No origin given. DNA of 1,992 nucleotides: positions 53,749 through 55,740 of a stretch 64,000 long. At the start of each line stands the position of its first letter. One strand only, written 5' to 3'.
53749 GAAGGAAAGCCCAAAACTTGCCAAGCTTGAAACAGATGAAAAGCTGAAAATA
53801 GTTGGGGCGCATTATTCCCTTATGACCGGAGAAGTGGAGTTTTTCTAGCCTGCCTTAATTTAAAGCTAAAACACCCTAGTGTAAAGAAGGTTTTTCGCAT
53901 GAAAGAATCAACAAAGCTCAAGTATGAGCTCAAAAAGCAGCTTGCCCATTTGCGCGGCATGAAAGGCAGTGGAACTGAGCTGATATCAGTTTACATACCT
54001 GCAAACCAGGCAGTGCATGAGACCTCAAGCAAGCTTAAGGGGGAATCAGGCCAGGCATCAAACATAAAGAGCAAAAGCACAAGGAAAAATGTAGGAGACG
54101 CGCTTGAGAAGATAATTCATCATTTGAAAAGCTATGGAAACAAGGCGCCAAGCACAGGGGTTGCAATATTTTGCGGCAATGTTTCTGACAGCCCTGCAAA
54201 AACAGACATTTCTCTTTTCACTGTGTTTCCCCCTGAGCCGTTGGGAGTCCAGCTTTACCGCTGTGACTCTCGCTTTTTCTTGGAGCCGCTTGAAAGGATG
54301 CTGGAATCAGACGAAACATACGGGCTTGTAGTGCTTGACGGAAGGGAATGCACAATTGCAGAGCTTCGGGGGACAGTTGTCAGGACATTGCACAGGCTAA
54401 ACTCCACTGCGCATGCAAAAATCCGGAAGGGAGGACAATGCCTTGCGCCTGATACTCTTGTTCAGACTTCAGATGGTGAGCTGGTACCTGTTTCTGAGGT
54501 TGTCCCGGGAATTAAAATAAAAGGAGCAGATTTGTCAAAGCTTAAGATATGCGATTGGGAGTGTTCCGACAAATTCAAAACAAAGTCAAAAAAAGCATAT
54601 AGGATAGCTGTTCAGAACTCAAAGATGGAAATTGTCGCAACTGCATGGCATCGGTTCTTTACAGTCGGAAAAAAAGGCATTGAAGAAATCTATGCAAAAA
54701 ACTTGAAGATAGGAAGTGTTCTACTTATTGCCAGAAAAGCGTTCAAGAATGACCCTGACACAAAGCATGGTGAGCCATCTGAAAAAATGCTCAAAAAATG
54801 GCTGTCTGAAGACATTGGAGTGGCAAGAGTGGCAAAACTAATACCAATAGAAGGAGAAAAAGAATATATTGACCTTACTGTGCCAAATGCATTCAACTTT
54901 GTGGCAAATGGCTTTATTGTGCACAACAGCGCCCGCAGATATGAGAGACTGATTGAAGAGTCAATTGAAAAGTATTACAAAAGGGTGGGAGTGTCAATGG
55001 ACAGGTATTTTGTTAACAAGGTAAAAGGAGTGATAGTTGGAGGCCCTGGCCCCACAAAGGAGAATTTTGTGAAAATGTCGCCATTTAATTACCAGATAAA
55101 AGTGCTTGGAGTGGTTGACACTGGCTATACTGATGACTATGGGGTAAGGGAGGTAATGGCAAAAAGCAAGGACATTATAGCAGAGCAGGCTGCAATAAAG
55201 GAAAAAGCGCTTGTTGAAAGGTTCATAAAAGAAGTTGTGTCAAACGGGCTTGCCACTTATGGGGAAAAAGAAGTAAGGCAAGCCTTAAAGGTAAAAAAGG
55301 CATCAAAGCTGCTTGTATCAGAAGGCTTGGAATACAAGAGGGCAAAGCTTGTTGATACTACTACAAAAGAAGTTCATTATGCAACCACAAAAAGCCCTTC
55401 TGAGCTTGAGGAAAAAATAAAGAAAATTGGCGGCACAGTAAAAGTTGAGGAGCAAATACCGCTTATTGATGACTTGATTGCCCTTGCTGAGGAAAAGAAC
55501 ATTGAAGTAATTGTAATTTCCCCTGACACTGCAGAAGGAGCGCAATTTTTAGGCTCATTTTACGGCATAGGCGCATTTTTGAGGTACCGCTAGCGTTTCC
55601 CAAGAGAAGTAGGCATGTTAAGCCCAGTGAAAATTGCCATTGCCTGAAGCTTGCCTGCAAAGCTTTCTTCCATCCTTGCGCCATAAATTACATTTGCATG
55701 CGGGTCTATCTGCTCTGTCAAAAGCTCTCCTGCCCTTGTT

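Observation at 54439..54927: Mini-intein splitting aRF1 exactly at the catalytic GGQ motif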

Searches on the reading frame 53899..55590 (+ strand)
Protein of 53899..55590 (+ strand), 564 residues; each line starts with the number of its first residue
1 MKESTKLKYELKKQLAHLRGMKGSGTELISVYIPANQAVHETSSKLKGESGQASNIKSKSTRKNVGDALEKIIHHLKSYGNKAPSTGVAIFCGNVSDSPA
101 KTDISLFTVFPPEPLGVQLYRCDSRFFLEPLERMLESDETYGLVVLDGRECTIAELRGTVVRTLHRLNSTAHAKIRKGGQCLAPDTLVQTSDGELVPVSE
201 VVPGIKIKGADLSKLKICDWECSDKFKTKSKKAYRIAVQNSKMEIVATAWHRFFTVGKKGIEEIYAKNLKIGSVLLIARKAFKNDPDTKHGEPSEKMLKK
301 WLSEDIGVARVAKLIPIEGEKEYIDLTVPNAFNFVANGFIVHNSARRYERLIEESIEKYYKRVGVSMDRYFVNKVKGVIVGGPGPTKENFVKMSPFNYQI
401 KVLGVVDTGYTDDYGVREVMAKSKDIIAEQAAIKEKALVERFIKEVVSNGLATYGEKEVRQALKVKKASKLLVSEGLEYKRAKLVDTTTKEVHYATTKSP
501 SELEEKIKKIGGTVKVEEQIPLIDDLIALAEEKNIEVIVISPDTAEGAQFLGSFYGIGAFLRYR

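Call 3: search_protein_families(library=pfam, proteins=[window:53899-55590:+], max_evalue=1)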
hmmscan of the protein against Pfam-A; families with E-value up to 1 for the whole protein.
window:53899-55590:+ (564 aa): 7 families
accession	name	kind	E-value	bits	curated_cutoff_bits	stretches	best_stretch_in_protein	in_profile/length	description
PF03464.20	eRF1_2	-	7.3e-24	85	27.1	2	343-428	41-132/133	eRF1 domain 2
PF03465.20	eRF1_3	-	2.5e-20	73.4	25.8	1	433-564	2-105/106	eRF1 domain 3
PF14890.11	Intein_splicing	-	7.2e-16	58.8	35.8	1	193-343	7-155/155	Intein splicing domain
PF03463.20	eRF1_1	-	2e-13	50.8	23.8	1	20-135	7-123/123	eRF1 domain 1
PF18854.6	baeRF_family10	-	4.8e-05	24.1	27.1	1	344-422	60-137/143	Bacterial archaeo-eukaryotic release factor family 10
PF01079.26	Hint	-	0.059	13.4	29.7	1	172-277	4-116/213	Hint module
PF18859.6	acVLRF1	-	0.09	13.4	27.1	0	344-382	43-81/130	Actinobacteria/chloroflexi VLRF1 release factor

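Call 4: search_protein_families(library=ncbifam, proteins=[window:53899-55590:+], max_evalue=1)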
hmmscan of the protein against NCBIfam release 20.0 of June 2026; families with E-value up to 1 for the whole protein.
window:53899-55590:+ (564 aa): 9 families
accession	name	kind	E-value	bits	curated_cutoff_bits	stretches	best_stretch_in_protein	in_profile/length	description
TIGR03676.1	aRF1_eRF1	equivalog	2.9e-119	398.5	234.7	2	344-564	174-402/403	peptide chain release factor aRF-1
TIGR00111.1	pelota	equivalog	1.1e-12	47.9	177.65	1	345-491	168-304/351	mRNA surveillance protein pelota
NF005852.0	PRK07773.1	equivalog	3.4e-11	42.2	780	2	175-280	393-495/886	replicative DNA helicase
NF038136.1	rSAM_Rv_intein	exception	9.6e-08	31.3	700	1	181-255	76-150/574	intein-containing Rv2578c family radical SAM protein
TIGR01445.1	intein_Nterm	domain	1.2e-06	29.3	24.5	1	181-255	1-83/83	intein N-terminal splicing region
TIGR01443.1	intein_Cterm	domain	2e-05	24.7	15.6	1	325-344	4-24/24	intein C-terminal splicing region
NF052288.1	MSMEG_1130_fam_RHF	equivalog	0.0003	19.9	480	1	378-486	222-327/387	MSMEG_1130 family ribosome hibernation factor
NF052289.1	Rv2629_fam_RHF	equivalog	0.001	18.4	320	1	347-485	158-295/357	Rv2629 family ribosome hibernation factor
TIGR02550.1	flagell_flgL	equivalog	0.014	14.8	127.2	1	52-100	95-144/387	flagellar hook-associated protein FlgL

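Call 7: find_homologous_proteins(query=window:53899-55590:+)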
Query window:53899-55590:+ (564 aa): 5834 proteins with E <= 0.001 among 8000 candidates; the best 120 are listed.
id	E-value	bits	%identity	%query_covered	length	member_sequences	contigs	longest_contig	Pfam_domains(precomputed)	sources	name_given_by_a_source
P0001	0.0e+0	1245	100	100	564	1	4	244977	PF03465.21,PF03464.21,PF14890.12,PF03463.21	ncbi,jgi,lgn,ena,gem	-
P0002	5.7e-277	938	76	100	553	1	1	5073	PF03465.21,PF03464.21,PF14890.12,PF03463.21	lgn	-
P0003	1.3e-276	937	68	100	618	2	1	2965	PF03465.21,PF03464.21,PF14890.12,PF03463.21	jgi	jgi:peptide subunit release factor 1 (eRF1)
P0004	1.2e-275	934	75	50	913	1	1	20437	PF05204.20,PF03465.21,PF03464.21,PF01381.29,PF14528.12,PF13560.13,PF14890.12,PF03463.21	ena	-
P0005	9.2e-274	927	73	50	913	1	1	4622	PF05204.20,PF03465.21,PF03464.21,PF01381.29,PF14528.12,PF13560.13,PF14890.12,PF03463.21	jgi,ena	-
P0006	7.0e-270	915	71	51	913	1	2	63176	PF05204.20,PF03465.21,PF03464.21,PF01381.29,PF14528.12,PF13560.13,PF14890.12,PF03463.21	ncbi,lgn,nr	ncbi:MAG: helix-turn-helix domain-containing protein [Candidatus Micrarchaeota archaeon]|nr:helix-tu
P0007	2.5e-268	909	63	63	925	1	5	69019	PF05204.20,PF03465.21,PF03464.21,PF18854.7,PF01381.29,PF14528.12,PF13560.13,PF14890.12,PF03463.21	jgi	-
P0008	1.2e-262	891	70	50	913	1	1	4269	PF05204.20,PF03465.21,PF03464.21,PF01381.29,PF14528.12,PF13560.13,PF14890.12,PF03463.21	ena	-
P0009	1.8e-260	884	69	50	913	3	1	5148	PF05204.20,PF03465.21,PF03464.21,PF01381.29,PF14528.12,PF13560.13,PF14890.12,PF03463.21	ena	-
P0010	9.6e-254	861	72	56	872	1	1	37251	PF05204.20,PF03465.21,PF03464.21,PF14528.12,PF14890.12,PF03463.21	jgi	-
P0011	1.0e-245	835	64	99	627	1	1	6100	PF03465.21,PF03464.21,PF14890.12,PF03463.21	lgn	-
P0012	4.1e-244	830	70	56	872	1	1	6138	PF03465.21,PF03464.21,PF01381.29,PF14528.12,PF13560.13,PF14890.12,PF03463.21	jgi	jgi:peptide subunit release factor 1 (eRF1)/intein/homing endonuclease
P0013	2.3e-239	814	66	100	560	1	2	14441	PF03465.21,PF03464.21,PF14890.12,PF03463.21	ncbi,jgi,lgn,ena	-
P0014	5.2e-232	790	70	49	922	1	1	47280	PF05204.20,PF03465.21,PF03464.21,PF01381.29,PF14528.12,PF13560.13,PF14890.12,PF03463.21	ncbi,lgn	-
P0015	4.1e-228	777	69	50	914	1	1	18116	PF03465.21,PF03464.21,PF14528.12,PF14890.12,PF03463.21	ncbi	ncbi:MAG: LAGLIDADG family homing endonuclease [Candidatus Micrarchaeota archaeon]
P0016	2.6e-223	761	65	49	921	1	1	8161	PF05204.20,PF03465.21,PF03464.21,PF01381.29,PF14528.12,PF13560.13,PF14890.12,PF03463.21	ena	-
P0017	5.3e-223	760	67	50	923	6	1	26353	PF05204.20,PF03465.21,PF03464.21,PF01381.29,PF14528.12,PF13560.13,PF14890.12,PF03463.21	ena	-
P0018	6.2e-221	753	64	49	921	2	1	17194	PF05204.20,PF03465.21,PF03464.21,PF01381.29,PF14528.12,PF13560.13,PF14890.12,PF03463.21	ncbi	ncbi:MAG: LAGLIDADG family homing endonuclease [Candidatus Micrarchaeota archaeon]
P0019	7.2e-217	740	65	46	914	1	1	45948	PF05204.20,PF03465.21,PF03464.21,PF18854.7,PF01381.29,PF14528.12,PF13560.13,PF14890.12,PF03463.21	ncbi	-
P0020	3.8e-210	717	81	39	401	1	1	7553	PF03465.21,PF03464.21,PF18854.7,PF18859.7,PF03463.21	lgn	-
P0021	1.1e-203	696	80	39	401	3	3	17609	PF03465.21,PF03464.21,PF18854.7,PF18859.7,PF03463.21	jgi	jgi:peptide chain release factor subunit 1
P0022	3.6e-203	694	81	39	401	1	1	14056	PF03465.21,PF03464.21,PF18854.7,PF03463.21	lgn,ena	-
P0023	3.9e-203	694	79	39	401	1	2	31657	PF03465.21,PF03464.21,PF18854.7,PF18859.7,PF03463.21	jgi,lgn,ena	-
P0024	4.0e-203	694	80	39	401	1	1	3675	PF03465.21,PF03464.21,PF18854.7,PF18859.7,PF03463.21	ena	-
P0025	5.1e-203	694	80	39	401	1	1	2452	PF03465.21,PF03464.21,PF18854.7,PF18859.7,PF03463.21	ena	-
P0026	2.5e-202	692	79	39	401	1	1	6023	PF03465.21,PF03464.21,PF18854.7,PF18859.7,PF03463.21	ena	-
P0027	4.3e-201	688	79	39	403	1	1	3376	PF03465.21,PF03464.21,PF18854.7,PF18859.7,PF03463.21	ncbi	-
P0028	4.7e-201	687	79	39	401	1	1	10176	PF03465.21,PF03464.21,PF18854.7,PF03463.21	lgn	-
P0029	6.8e-200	684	77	39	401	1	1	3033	PF03465.21,PF03464.21,PF18854.7,PF18859.7,PF03463.21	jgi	jgi:peptide chain release factor subunit 1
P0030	2.6e-199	682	81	39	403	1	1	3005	PF03465.21,PF03464.21,PF18854.7,PF18859.7,PF03463.21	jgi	-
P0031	3.7e-199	681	79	39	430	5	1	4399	PF03465.21,PF03464.21,PF18854.7,PF18859.7,PF03463.21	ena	-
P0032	1.8e-197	676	78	39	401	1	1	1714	PF03465.21,PF03464.21,PF18854.7,PF03463.21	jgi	jgi:peptide chain release factor subunit 1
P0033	3.0e-197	675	74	39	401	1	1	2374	PF03465.21,PF03464.21,PF18854.7,PF03463.21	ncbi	-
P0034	3.9e-197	675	65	48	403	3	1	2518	PF03465.21,PF03464.21,PF18854.7,PF03463.21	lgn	-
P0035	2.3e-196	672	78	39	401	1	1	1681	PF03465.21,PF03464.21,PF18854.7,PF03463.21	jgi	-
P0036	2.8e-196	672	66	48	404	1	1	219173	PF03465.21,PF03464.21,PF18854.7,PF03463.21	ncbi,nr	ncbi:MAG: peptide chain release factor aRF-1 [Candidatus Micrarchaeota archaeon]|nr:peptide chain re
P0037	2.9e-196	672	77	39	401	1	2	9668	PF03465.21,PF03464.21,PF18854.7,PF18859.7,PF03463.21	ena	-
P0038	5.3e-196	671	77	39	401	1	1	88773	PF03465.21,PF03464.21,PF18854.7,PF18859.7,PF03463.21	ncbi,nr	ncbi:MAG: peptide chain release factor aRF-1 [Candidatus Micrarchaeota archaeon]|nr:peptide chain re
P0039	9.3e-196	670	80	39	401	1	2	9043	PF03465.21,PF03464.21,PF18854.7,PF03463.21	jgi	jgi:peptide chain release factor subunit 1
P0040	1.0e-195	670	78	39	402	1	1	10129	PF03465.21,PF03464.21,PF18854.7,PF18859.7,PF03463.21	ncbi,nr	ncbi:Peptide chain release factor subunit 1 [uncultured archaeon]|nr:Peptide chain release factor su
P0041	3.9e-195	668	77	37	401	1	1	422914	PF03465.21,PF03464.21,PF18854.7,PF18859.7,PF03463.21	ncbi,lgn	-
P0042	8.8e-195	667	79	39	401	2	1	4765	PF03465.21,PF03464.21,PF18854.7,PF18859.7,PF03463.21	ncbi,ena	-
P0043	1.4e-194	666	77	37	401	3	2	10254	PF03465.21,PF03464.21,PF18854.7,PF18859.7,PF03463.21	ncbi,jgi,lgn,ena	ncbi:MAG: peptide chain release factor aRF-1 [Candidatus Micrarchaeia archaeon]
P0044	8.0e-194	664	75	37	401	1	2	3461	PF03465.21,PF03464.21,PF18854.7,PF03463.21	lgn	-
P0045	9.5e-194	663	50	63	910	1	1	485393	PF03465.21,PF03464.21,PF01381.29,PF14528.12,PF13560.13,PF14890.12,PF03463.21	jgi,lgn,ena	-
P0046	1.1e-193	663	66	48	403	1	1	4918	PF03465.21,PF03464.21,PF18854.7,PF03463.21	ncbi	ncbi:MAG: peptide chain release factor aRF-1 [Candidatus Anstonellaceae archaeon]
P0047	1.7e-193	663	74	39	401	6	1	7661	PF03465.21,PF03464.21,PF03463.21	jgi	jgi:peptide chain release factor subunit 1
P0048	1.2e-192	660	77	39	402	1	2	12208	PF03465.21,PF03464.21,PF18854.7,PF18859.7,PF03463.21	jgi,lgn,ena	-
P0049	1.2e-192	660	75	39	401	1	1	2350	PF03465.21,PF03464.21,PF18854.7,PF18859.7,PF03463.21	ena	-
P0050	2.3e-192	659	75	39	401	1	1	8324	PF03465.21,PF03464.21,PF18854.7,PF18859.7,PF03463.21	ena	-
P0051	3.8e-192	658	78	39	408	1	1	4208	PF03465.21,PF03464.21,PF18854.7,PF18859.7,PF03463.21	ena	-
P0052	5.5e-192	658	76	37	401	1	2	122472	PF03465.21,PF03464.21,PF18854.7,PF18859.7,PF03463.21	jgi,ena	-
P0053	6.5e-192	657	75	39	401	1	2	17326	PF03465.21,PF03464.21,PF18854.7,PF18859.7,PF03463.21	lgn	-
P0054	7.8e-192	657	76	39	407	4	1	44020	PF03465.21,PF03464.21,PF18854.7,PF18859.7,PF03463.21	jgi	-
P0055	3.0e-191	655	76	39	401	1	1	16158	PF03465.21,PF03464.21,PF18854.7,PF03463.21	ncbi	-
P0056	5.8e-191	654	75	39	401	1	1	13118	PF03465.21,PF03464.21,PF18854.7,PF18859.7,PF03463.21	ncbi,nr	ncbi:MAG: peptide chain release factor aRF-1 [Candidatus Micrarchaeota archaeon]|nr:peptide chain re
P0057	7.1e-191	654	78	39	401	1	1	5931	PF03465.21,PF03464.21,PF18854.7,PF18859.7,PF03463.21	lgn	-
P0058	1.1e-190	653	75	39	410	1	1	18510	PF03465.21,PF03464.21,PF18854.7,PF03463.21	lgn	-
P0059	1.6e-190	653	78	39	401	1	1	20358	PF03465.21,PF03464.21,PF18854.7,PF18859.7,PF03463.21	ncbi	ncbi:MAG: peptide chain release factor aRF-1 [Candidatus Anstonellaceae archaeon]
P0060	2.2e-190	652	75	39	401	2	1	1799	PF03465.21,PF03464.21,PF18854.7,PF03463.21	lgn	-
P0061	5.7e-190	651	78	39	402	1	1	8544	PF03465.21,PF03464.21,PF18854.7,PF18859.7,PF03463.21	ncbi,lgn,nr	ncbi:MAG: peptide chain release factor aRF-1 [Candidatus Micrarchaeota archaeon]|nr:peptide chain re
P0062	6.7e-190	651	74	39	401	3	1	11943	PF03465.21,PF03464.21,PF18854.7,PF18859.7,PF03463.21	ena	-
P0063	3.0e-189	649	61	48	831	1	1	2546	PF03465.21,PF03464.21,PF01381.29,PF14528.12,PF13560.13,PF14890.12,PF03463.21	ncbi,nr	ncbi:Peptide chain release factor subunit 1 [uncultured archaeon]|nr:Peptide chain release factor su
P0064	6.0e-189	648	64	48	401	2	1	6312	PF03465.21,PF03464.21,PF18854.7,PF03463.21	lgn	-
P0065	2.5e-188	646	77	39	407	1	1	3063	PF03465.21,PF03464.21,PF18854.7,PF18859.7,PF03463.21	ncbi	-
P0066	3.2e-188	645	77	39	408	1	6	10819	PF03465.21,PF03464.21,PF18854.7,PF18859.7,PF03463.21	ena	-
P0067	1.1e-187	643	74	37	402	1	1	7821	PF03465.21,PF03464.21,PF18854.7,PF03463.21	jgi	jgi:peptide chain release factor subunit 1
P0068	1.3e-187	643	76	39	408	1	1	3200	PF03465.21,PF03464.21,PF18854.7,PF18859.7,PF03463.21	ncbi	-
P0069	1.4e-187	643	76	39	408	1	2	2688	PF03465.21,PF03464.21,PF18854.7,PF18859.7,PF03463.21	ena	-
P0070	2.3e-187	642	73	39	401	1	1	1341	PF03465.21,PF03464.21,PF18854.7,PF18859.7,PF03463.21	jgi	-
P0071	2.8e-187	642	76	39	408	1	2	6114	PF03465.21,PF03464.21,PF18854.7,PF18859.7,PF03463.21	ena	-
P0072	3.6e-187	642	76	39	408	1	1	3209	PF03465.21,PF03464.21,PF18854.7,PF18859.7,PF03463.21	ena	-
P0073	5.8e-187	641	76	39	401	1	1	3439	PF03465.21,PF03464.21,PF18854.7,PF18859.7,PF03463.21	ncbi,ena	-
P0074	1.9e-186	639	76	39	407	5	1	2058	PF03465.21,PF03464.21,PF18854.7,PF18859.7,PF03463.21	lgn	-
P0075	3.8e-186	638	77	39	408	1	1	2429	PF03465.21,PF03464.21,PF18854.7,PF18859.7,PF03463.21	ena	-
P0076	7.9e-186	637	73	37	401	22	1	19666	PF03465.21,PF03464.21,PF18854.7,PF03463.21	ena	-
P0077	1.3e-184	633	63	48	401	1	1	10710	PF03465.21,PF03464.21,PF18854.7,PF03463.21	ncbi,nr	ncbi:MAG: peptide chain release factor aRF-1 [Candidatus Micrarchaeota archaeon]|nr:peptide chain re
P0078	2.8e-182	626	75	38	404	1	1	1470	PF03465.21,PF03464.21,PF18854.7,PF18859.7,PF03463.21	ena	-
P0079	3.1e-178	612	71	39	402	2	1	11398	PF03465.21,PF03464.21,PF18854.7,PF18859.7,PF03463.21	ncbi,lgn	ncbi:MAG: peptide chain release factor aRF-1 [Candidatus Anstonellaceae archaeon]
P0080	2.3e-173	596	59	48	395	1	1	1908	PF03465.21,PF03464.21,PF18854.7,PF03463.21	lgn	-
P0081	1.4e-172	594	60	48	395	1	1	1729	PF03465.21,PF03464.21,PF18854.7,PF03463.21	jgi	-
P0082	4.0e-172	592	49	55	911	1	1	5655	PF03465.21,PF03464.21,PF18854.7,PF01381.29,PF14528.12,PF14890.12,PF03463.21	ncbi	-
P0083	8.5e-172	591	53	50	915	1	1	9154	PF03465.21,PF03464.21,PF12844.14,PF18854.7,PF01381.29,PF14528.12,PF13560.13,PF14890.12,PF03463.21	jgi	-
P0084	1.1e-171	591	70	39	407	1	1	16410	PF03465.21,PF03464.21,PF18854.7,PF18859.7,PF03463.21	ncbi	-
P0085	2.5e-171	589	69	39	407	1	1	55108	PF03465.21,PF03464.21,PF18854.7,PF18859.7,PF03463.21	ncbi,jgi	jgi:peptide chain release factor subunit 1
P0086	4.1e-171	589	56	50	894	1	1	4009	PF03465.21,PF03464.21,PF18854.7,PF01381.29,PF14528.12,PF13560.13,PF14890.12,PF03463.21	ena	-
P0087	1.6e-169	583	46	61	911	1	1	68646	PF03465.21,PF03464.21,PF12844.14,PF18854.7,PF01381.29,PF14528.12,PF13560.13,PF14890.12,PF03463.21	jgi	jgi:peptide subunit release factor 1 (eRF1)/transcriptional regulator with XRE-family HTH domain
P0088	1.7e-169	583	52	51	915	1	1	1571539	PF03465.21,PF03464.21,PF18854.7,PF01381.29,PF14528.12,PF13560.13,PF14890.12,PF03463.21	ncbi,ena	-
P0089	1.9e-169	583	53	49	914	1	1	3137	PF03465.21,PF03464.21,PF12844.14,PF18854.7,PF01381.29,PF14528.12,PF14890.12,PF03463.21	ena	-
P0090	2.2e-169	583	56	49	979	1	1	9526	PF03465.21,PF03464.21,PF18854.7,PF01381.29,PF14528.12,PF13560.13,PF14890.12,PF03463.21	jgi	jgi:peptide subunit release factor 1 (eRF1)/transcriptional regulator with XRE-family HTH domain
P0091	3.8e-169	582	54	48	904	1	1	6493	PF03465.21,PF03464.21,PF12844.14,PF18854.7,PF01381.29,PF14528.12,PF13560.13,PF14890.12,PF03463.21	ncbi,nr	ncbi:MAG: LAGLIDADG family homing endonuclease [Candidatus ainarchaeum sp.]|nr:LAGLIDADG family homi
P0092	5.8e-169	582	55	47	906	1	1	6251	PF03465.21,PF03464.21,PF12844.14,PF18854.7,PF01381.29,PF14528.12,PF13560.13,PF14890.12,PF03463.21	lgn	-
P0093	9.2e-169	581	51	54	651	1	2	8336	PF03465.21,PF03464.21,PF18854.7,PF14528.12,PF01079.26,PF14890.12,PF03463.21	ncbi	-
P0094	1.3e-168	580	44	62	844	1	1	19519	PF03465.21,PF03464.21,PF18854.7,PF14528.12,PF14890.12,PF03463.21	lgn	-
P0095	2.3e-168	580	53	48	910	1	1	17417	PF03465.21,PF03464.21,PF12844.14,PF18854.7,PF01381.29,PF14528.12,PF13560.13,PF14890.12,PF03463.21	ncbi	-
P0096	2.6e-168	579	69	39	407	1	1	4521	PF03465.21,PF03464.21,PF18854.7,PF18859.7,PF03463.21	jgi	-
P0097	3.5e-168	579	51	53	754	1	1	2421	PF03465.21,PF03464.21,PF18854.7,PF14528.12,PF14890.12,PF03463.21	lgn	-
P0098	7.9e-168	578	54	47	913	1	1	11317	PF03465.21,PF03464.21,PF12844.14,PF18854.7,PF01381.29,PF14528.12,PF13560.13,PF14890.12,PF03463.21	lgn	-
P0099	8.7e-168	578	54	50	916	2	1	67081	PF03465.21,PF03464.21,PF01381.29,PF14528.12,PF13560.13,PF14890.12,PF03463.21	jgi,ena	-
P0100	1.8e-167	577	54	48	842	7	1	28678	PF03465.21,PF03464.21,PF18854.7,PF14528.12,PF18859.7,PF14890.12,PF03463.21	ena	-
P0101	1.0e-166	574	53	50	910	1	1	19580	PF03465.21,PF03464.21,PF18854.7,PF01381.29,PF14528.12,PF13560.13,PF14890.12,PF03463.21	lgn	-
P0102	1.6e-166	574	56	49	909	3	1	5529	PF05204.20,PF03465.21,PF03464.21,PF12844.14,PF01381.29,PF14528.12,PF13560.13,PF14890.12,PF03463.21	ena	-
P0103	2.0e-166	573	53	49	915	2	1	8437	PF03465.21,PF03464.21,PF18854.7,PF01381.29,PF14528.12,PF14890.12,PF03463.21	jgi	-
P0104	1.3e-165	571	51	53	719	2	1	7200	PF03465.21,PF03464.21,PF18854.7,PF14528.12,PF14890.12,PF03463.21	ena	-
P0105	1.4e-165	570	53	48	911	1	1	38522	PF03465.21,PF03464.21,PF18854.7,PF14528.12,PF14890.12,PF03463.21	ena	-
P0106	2.8e-165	569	73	32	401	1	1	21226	PF03465.21,PF03464.21,PF18854.7,PF18859.7,PF03463.21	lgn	-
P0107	3.0e-165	569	74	32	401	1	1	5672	PF03465.21,PF03464.21,PF18854.7,PF03463.21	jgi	jgi:peptide chain release factor subunit 1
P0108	5.0e-165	569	55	50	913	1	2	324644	PF03465.21,PF03464.21,PF12844.14,PF01381.29,PF14528.12,PF13560.13,PF14890.12,PF03463.21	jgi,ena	-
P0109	5.3e-165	569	52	100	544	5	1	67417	PF03465.21,PF03464.21,PF18854.7,PF14890.12,PF03463.21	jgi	jgi:peptide subunit release factor 1 (eRF1)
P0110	9.8e-165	568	46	61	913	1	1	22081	PF03465.21,PF03464.21,PF12844.14,PF01381.29,PF14528.12,PF13560.13,PF14890.12,PF03463.21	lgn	-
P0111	1.1e-164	568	72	66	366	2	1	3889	PF03465.21,PF03464.21,PF14890.12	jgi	-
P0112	1.2e-164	567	53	49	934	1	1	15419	PF03465.21,PF03464.21,PF01381.29,PF14528.12,PF13560.13,PF14890.12,PF03463.21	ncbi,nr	ncbi:helix-turn-helix domain-containing protein [Candidatus Micrarchaeota archaeon]|nr:helix-turn-he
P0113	3.2e-164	566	54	47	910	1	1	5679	PF03465.21,PF03464.21,PF12844.14,PF18854.7,PF01381.29,PF14528.12,PF13560.13,PF14890.12,PF03463.21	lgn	-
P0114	5.4e-164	565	53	50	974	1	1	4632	PF03465.21,PF03464.21,PF18854.7,PF01381.29,PF14528.12,PF13560.13,PF14890.12,PF03463.21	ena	-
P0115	5.8e-164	565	46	60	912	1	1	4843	PF03465.21,PF03464.21,PF01381.29,PF14528.12,PF14890.12,PF03463.21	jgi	jgi:peptide subunit release factor 1 (eRF1)/transcriptional regulator with XRE-family HTH domain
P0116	2.3e-163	563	51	50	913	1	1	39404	PF03465.21,PF03464.21,PF18854.7,PF01381.29,PF14528.12,PF13560.13,PF14890.12,PF03463.21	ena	-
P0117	2.4e-163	563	45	62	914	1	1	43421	PF03465.21,PF03464.21,PF12844.14,PF18854.7,PF01381.29,PF14528.12,PF13560.13,PF14890.12,PF03463.21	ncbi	-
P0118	3.0e-163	563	52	49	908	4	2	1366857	PF03465.21,PF03464.21,PF12844.14,PF18854.7,PF01381.29,PF14528.12,PF14890.12,PF03463.21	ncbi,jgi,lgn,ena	-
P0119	2.0e-162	560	52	50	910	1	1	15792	PF03465.21,PF03464.21,PF12844.14,PF18854.7,PF01381.29,PF14528.12,PF13560.13,PF14890.12,PF03463.21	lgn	-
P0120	8.1e-162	558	51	50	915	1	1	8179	PF03465.21,PF03464.21,PF12844.14,PF01381.29,PF14528.12,PF13560.13,PF14890.12,PF03463.21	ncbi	-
